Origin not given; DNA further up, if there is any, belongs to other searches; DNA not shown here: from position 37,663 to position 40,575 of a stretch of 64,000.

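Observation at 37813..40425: DhaM-EIIA(Man)-like, HPr and full Enzyme I fused in one 870-aa polypeptide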

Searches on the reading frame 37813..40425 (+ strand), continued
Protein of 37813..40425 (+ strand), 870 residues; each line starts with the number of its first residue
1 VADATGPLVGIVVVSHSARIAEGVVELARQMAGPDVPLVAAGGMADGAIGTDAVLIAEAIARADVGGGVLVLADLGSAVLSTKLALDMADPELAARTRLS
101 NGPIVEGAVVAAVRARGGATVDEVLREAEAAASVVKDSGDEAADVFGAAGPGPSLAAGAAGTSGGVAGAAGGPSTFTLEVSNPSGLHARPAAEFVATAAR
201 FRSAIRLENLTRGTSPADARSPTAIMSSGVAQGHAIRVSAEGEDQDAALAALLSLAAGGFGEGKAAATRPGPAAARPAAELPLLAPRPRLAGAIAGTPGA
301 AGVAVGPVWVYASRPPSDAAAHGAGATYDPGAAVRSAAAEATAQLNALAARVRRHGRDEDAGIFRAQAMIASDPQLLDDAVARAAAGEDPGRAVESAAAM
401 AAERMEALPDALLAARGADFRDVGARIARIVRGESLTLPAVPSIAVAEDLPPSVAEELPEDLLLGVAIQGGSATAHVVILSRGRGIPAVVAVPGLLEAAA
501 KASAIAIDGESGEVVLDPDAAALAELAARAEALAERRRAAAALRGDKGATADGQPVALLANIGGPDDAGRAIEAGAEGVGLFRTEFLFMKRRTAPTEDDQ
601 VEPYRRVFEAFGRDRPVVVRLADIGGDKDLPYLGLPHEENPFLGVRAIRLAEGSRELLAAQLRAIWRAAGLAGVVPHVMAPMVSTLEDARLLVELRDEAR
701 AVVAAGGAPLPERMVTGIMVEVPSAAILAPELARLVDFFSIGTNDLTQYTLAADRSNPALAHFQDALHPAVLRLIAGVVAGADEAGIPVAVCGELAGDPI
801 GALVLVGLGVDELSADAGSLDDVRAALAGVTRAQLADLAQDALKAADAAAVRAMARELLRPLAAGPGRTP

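Call 29: find_related_loci(query=A1, collection=genome_contigs, flank=10000)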
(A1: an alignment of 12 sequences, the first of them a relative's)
Query A1 (870 aa) in genome_contigs; peptide patterns used: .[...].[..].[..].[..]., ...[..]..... (x = any residue, [..] = any of these).
600 stretches matched a pattern (row limit reached: there are more); 599 encode a relative of the query (tblastn E <= 1e-3); the best 80 are kept; 80 distinct loci.
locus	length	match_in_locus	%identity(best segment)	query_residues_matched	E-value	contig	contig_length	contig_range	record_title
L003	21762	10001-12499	40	7-859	2e-162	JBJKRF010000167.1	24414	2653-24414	MAG: Anaerolineales bacterium isolate Bin_52 S1Ck127_3843591_flag_1_multi_14.9942_len_24414, whole genome shotgun sequen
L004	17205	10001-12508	40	8-855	3e-158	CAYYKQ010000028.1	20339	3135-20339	MAG TPA_asm: uncultured Anaerolineae bacterium isolate binchicken_co349_104 genome assembly, contig: NODE_617_length_203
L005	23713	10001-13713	67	8-859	1e-165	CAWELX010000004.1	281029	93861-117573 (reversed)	MAG: uncultured Chloroflexia bacterium isolate MFD04716.bin.1.95 genome assembly, contig: contig_36237, whole genome sho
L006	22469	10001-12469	40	8-851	4e-149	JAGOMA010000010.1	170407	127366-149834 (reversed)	MAG: Chloroflexota bacterium isolate Go_SlAct_bin_68 Go_SlAct_146_length_170407_cov_19.447387, whole genome shotgun sequ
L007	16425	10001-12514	37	8-865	6e-147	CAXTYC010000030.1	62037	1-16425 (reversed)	MAG TPA_asm: uncultured Chroococcidiopsis sp. isolate public_SRR1531569_metawrap_bin.6 genome assembly, contig: public_S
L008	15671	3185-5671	36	9-859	3e-144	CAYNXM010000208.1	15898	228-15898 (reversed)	MAG TPA_asm: uncultured Lyngbya sp. isolate binchicken_co372_111 genome assembly, contig: k141_51179, whole genome shotg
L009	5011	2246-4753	40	8-859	8e-146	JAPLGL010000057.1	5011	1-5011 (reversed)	MAG: Caldiserica bacterium isolate LacPavin_0920_WC70_MAG_58_15 LacPavin_0920_WC70_scaffold_317954, whole genome shotgun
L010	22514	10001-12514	41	8-854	1e-141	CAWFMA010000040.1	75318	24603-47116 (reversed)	MAG: uncultured Verrucomicrobiae bacterium isolate MFD06298.bin.1.21 genome assembly, contig: contig_9582, whole genome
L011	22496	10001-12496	37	9-861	2e-140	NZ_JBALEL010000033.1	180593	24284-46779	MAG: Nostoc sp. isolate P6236 bin 11 NODE_15_length_180593_cov_34.689825, whole genome shotgun sequence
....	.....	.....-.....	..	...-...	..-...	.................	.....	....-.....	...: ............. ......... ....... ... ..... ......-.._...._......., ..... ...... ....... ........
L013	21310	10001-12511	39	8-868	7e-138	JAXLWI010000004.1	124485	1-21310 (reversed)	MAG: Anaerolineae bacterium isolate STL-CHL19 C2.143.fa-4, whole genome shotgun sequence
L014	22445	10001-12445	40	8-851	2e-136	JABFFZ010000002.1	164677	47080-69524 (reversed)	MAG: Chloroflexota bacterium isolate CFX8 c_000000000002, whole genome shotgun sequence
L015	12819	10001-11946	57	178-848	5e-141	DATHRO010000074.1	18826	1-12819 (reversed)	MAG TPA_asm: Candidatus Deferrimicrobiaceae bacterium isolate SMAG_U16027 k141_496647, whole genome shotgun sequence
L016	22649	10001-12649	38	9-851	5e-128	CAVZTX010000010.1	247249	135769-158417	MAG: uncultured Chloroflexia bacterium isolate MFD09603.bin.3.290 genome assembly, contig: contig_17382, whole genome sh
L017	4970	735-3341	37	5-855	1e-126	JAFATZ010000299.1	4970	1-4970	MAG: Ktedonobacteraceae bacterium isolate CP_BM_ER_R9_25 BM_ER_R9_k147_740661, whole genome shotgun sequence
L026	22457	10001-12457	39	9-854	1e-108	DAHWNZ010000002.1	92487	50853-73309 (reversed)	MAG TPA_asm: Candidatus Dormiibacterota bacterium isolate clean217 NODE_2_length_92487_cov_3.687826, whole genome shotgu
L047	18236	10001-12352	38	8-820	1e-123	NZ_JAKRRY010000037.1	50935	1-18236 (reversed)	Vibrio qingdaonensis strain ZSDZ65 37, whole genome shotgun sequence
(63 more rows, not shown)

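Call 31: list_cluster_members(proteins=[P0001, P0004])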
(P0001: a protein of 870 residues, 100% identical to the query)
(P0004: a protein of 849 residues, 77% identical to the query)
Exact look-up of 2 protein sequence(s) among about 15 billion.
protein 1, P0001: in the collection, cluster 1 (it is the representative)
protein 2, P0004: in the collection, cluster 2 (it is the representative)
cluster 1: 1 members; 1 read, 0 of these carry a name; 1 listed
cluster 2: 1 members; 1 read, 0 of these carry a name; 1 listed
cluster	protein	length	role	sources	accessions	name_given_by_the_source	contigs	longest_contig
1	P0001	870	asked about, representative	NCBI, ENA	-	-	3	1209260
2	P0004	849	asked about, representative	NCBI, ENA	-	-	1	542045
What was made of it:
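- Tried and rejected: The exact protein is in NCBI and ENA, but list_cluster_members returned no accession or name (call 31).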

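Call 41: find_encoding_contigs(protein=P0027, flank=10000, max_places=1)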
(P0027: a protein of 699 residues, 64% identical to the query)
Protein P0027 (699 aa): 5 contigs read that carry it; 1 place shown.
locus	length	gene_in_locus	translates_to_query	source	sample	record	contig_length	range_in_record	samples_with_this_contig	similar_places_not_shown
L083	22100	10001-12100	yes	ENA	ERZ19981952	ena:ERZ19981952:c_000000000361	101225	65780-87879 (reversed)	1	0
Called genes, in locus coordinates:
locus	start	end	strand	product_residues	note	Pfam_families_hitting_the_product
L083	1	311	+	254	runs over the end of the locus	-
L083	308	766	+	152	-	PF16538:FlgT_C (faint)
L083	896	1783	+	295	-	-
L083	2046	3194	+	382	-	PF09851:SHOCT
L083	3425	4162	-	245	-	-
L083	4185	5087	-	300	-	PF00296:Bac_luciferase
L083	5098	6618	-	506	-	-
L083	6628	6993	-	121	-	PF04075:F420H2_quin_red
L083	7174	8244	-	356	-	PF01758:SBF, PF13593:SBF_like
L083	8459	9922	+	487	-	PF00199:Catalase, PF06628:Catalase-rel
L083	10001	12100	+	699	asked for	PF00381:PTS-HPr, PF05524:PEP-utilisers_N, PF00391:PEP-utilizers, PF02896:PEP-utilizers_C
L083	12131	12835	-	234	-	PF00072:Response_reg, PF00486:Trans_reg_C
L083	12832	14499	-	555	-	PF13493:DUF4118, PF00512:HisKA, PF02518:HATPase_c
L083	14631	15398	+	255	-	PF01988:VIT1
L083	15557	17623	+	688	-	PF02203:TarH (weak), PF12729:4HB_MCP_1, PF00015:MCPsignal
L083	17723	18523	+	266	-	PF07722:Peptidase_C26, PF00117:GATase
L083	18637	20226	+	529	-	PF00501:AMP-binding, PF13193:AMP-binding_C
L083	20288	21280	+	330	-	PF05448:AXE1, PF00326:Peptidase_S9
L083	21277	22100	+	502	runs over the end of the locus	-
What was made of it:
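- In close relatives the EI/HPr part also occurs away from any dha genes, as an HPr-EI fusion alone (L083, call 41). Close relatives keep the HPr-EI module unlinked to dha genes (L083, 64% identity, call 41).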

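Call 42: find_encoding_contigs(protein=P0034, flank=10000, max_places=1)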
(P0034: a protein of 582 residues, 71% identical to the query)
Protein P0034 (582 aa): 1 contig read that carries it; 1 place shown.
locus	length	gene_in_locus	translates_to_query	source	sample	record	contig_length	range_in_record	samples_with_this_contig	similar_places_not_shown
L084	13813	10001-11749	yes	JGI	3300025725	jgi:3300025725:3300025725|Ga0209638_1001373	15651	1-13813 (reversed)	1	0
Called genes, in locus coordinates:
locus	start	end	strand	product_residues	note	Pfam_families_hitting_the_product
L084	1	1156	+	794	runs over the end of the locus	PF00989:PAS, PF08448:PAS_4, PF08447:PAS_3, PF00989:PAS, PF08448:PAS_4, PF13426:PAS_9, PF00512:HisKA, PF02518:HATPase_c, +1 more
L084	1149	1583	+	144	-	PF00072:Response_reg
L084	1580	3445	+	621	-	PF00072:Response_reg, PF00989:PAS (weak), PF08448:PAS_4, PF13188:PAS_8 (faint), PF08448:PAS_4 (weak), PF08447:PAS_3, PF00512:HisKA, PF02518:HATPase_c, +2 more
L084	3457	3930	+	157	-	PF01928:CYTH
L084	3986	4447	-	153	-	-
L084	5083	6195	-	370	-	PF01758:SBF, PF13593:SBF_like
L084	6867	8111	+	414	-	PF01988:VIT1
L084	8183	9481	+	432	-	PF00370:FGGY_N, PF02754:CCG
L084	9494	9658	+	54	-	PF03610:EIIA-man (weak)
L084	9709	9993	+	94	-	PF00381:PTS-HPr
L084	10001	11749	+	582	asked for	PF05524:PEP-utilisers_N, PF00391:PEP-utilizers, PF02896:PEP-utilizers_C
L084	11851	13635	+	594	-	PF00749:tRNA-synt_1c, PF03950:tRNA-synt_1c_C, PF20974:tRNA-synt_1c_C2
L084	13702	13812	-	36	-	?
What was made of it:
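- It also occurs as separate HPr and EI genes beside a 54-aa EIIA remnant (L084, call 42). Others keep intact separate HPr and EI genes after apparent loss of dhaKL and most of the EIIA domain (L084, call 42).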
